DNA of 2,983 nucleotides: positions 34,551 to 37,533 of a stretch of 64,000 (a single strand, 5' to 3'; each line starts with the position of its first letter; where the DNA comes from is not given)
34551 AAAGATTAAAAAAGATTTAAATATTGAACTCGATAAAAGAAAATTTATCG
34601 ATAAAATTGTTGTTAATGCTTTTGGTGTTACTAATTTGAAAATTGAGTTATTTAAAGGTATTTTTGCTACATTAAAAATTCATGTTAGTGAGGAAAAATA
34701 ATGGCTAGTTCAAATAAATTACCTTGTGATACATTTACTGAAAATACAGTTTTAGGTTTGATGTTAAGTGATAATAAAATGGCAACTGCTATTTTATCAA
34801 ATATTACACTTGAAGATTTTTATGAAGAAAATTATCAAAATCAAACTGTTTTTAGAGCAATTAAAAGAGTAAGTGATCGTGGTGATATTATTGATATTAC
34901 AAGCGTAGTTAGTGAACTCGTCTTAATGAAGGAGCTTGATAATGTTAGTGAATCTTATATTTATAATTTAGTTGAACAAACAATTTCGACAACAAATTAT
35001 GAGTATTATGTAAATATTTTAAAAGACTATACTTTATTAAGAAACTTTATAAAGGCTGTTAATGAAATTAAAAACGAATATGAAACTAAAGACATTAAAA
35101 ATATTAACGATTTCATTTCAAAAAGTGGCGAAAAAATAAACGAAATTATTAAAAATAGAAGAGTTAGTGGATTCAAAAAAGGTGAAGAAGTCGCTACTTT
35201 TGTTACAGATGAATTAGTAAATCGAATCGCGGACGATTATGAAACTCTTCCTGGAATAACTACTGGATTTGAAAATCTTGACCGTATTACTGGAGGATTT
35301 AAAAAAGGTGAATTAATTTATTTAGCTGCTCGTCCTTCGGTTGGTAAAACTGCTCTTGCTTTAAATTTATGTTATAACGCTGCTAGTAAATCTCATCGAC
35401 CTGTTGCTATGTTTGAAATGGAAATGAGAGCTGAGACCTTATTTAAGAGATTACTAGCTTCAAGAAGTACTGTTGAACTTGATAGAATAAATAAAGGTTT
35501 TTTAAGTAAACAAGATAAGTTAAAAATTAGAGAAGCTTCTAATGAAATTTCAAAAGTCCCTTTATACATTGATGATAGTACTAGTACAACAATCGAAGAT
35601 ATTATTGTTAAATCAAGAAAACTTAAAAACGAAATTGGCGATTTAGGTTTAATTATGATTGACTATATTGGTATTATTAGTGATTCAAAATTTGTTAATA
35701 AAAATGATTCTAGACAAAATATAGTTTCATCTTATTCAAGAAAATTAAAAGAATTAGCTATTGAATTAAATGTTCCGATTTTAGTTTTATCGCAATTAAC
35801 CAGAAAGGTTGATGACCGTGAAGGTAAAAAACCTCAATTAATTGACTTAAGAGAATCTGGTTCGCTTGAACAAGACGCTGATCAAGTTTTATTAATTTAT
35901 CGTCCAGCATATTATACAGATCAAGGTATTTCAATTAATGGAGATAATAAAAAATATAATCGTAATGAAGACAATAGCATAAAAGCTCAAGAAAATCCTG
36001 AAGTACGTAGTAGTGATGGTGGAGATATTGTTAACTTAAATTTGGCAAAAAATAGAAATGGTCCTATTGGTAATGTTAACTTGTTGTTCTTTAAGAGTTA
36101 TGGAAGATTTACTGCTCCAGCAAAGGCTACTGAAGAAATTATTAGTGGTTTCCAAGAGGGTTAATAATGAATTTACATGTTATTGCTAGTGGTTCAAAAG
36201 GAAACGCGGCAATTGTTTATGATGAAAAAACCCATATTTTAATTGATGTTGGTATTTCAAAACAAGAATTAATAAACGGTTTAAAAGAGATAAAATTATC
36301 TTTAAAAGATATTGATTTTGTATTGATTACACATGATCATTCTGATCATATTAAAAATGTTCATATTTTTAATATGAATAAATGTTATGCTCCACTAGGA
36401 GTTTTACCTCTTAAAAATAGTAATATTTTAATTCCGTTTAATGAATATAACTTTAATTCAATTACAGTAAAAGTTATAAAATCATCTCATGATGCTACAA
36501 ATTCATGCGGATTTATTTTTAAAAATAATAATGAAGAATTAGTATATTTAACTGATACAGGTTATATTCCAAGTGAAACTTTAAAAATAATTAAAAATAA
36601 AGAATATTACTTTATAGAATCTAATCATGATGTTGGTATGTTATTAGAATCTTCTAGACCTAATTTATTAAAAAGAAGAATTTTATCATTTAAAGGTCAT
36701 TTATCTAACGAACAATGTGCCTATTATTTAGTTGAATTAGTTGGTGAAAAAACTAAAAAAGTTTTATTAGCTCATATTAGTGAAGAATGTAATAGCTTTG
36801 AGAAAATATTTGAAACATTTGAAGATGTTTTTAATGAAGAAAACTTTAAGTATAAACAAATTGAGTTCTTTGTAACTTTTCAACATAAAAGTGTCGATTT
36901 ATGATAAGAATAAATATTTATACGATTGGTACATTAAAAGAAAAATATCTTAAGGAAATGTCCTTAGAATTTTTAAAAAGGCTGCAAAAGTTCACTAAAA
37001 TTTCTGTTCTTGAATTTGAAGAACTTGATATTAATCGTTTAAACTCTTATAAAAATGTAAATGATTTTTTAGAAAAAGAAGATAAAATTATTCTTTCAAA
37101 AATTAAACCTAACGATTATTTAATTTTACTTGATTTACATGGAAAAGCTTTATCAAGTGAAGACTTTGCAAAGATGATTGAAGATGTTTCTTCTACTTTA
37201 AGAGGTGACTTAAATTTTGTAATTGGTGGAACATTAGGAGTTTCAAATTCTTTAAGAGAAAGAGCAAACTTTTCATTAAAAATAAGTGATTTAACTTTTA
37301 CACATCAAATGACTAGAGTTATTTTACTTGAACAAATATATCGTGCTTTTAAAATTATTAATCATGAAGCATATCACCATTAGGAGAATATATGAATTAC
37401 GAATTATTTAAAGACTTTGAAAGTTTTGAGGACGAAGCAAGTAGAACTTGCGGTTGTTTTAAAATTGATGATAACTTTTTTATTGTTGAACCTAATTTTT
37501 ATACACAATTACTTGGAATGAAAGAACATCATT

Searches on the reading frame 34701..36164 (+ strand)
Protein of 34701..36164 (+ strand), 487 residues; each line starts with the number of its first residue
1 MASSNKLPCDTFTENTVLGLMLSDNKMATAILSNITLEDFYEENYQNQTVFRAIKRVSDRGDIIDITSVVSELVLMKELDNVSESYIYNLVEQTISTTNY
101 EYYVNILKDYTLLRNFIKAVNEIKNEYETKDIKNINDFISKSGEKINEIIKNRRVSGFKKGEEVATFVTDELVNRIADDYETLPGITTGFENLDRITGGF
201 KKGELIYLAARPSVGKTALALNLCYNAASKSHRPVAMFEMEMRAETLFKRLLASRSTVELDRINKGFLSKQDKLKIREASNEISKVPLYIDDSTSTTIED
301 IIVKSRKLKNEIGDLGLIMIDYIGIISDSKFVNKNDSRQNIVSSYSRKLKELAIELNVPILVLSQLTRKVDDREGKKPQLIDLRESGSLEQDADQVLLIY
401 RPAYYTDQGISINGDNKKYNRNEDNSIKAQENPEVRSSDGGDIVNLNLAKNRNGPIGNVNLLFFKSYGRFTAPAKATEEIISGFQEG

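Call 52: search_protein_families(library=pfam, proteins=[window:34701-36164:+], max_evalue=0.001)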
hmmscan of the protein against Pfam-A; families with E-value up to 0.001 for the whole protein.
window:34701-36164:+ (487 aa): 4 families
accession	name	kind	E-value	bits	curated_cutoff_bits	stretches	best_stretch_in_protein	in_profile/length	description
PF03796.21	DnaB_C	-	1.4e-85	287.2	27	1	185-471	1-254/255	DnaB-like helicase C terminal domain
PF00772.26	DnaB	-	4.6e-17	62.4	23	1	7-109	2-103/103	DnaB-like helicase N terminal domain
PF13481.12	AAA_25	-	1.9e-12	47.6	27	1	193-365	22-189/195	AAA domain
PF06745.19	ATPase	-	1.7e-07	31.3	26.6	1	187-339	2-142/231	KaiC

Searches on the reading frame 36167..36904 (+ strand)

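Call 52: search_protein_families(library=pfam, proteins=[window:36167-36904:+], max_evalue=0.001)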
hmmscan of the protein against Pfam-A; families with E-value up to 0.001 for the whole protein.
window:36167-36904:+ (245 aa): 5 families
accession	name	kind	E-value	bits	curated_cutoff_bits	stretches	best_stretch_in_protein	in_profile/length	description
PF12706.13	Lactamase_B_2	-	9.4e-14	51.9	27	1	23-203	2-199/200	Beta-lactamase superfamily domain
PF00753.33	Lactamase_B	-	1.7e-09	38.3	22.7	1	12-66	6-61/196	Metallo-beta-lactamase superfamily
PF13483.12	Lactamase_B_3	-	4e-07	30.6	24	1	41-140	29-120/160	Beta-lactamase superfamily domain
PF23023.1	Anti-Pycsar_Apyc1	-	0.00034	20.6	50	1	12-73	20-78/250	Anti-Pycsar protein Apyc1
PF16661.11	Lactamase_B_6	-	0.00035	20.4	27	1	19-64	4-51/193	Metallo-beta-lactamase superfamily domain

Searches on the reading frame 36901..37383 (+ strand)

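Call 52: search_protein_families(library=pfam, proteins=[window:36901-37383:+], max_evalue=0.001)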
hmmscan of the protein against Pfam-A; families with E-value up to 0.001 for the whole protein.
window:36901-37383:+ (160 aa): 1 family
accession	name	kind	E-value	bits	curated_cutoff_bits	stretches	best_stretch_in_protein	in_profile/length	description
PF02590.22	SPOUT_MTase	-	3.1e-49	167.4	27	1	3-159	2-154/154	Predicted SPOUT methyltransferase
